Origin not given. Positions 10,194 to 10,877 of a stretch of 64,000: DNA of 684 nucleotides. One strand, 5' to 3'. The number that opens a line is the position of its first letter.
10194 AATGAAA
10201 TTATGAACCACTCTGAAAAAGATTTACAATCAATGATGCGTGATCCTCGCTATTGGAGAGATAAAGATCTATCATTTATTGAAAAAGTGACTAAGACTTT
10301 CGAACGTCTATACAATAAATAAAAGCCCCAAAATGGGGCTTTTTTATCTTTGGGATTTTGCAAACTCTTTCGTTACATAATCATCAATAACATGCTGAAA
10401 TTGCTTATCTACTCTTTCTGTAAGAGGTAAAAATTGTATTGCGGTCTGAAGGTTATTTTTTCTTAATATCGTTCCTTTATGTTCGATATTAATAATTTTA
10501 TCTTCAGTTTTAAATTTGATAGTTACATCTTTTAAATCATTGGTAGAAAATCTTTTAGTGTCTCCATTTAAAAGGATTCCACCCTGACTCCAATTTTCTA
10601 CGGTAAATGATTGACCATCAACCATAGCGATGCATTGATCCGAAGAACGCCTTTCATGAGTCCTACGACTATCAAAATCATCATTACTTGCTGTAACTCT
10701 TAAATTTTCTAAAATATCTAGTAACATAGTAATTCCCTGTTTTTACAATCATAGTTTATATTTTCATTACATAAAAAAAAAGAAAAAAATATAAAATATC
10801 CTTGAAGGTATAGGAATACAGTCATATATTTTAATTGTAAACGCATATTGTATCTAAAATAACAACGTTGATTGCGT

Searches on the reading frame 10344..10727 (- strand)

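Call 54: search_protein_families(library=pfam, proteins=[window:10344-10727:-], max_evalue=0.01)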
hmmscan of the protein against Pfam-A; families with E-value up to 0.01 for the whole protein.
window:10344-10727:- (127 aa): 1 family
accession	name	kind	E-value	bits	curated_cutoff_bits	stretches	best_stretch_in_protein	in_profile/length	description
PF07238.19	PilZ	-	1.9e-06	28.6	22.5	1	21-113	2-99/102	PilZ domain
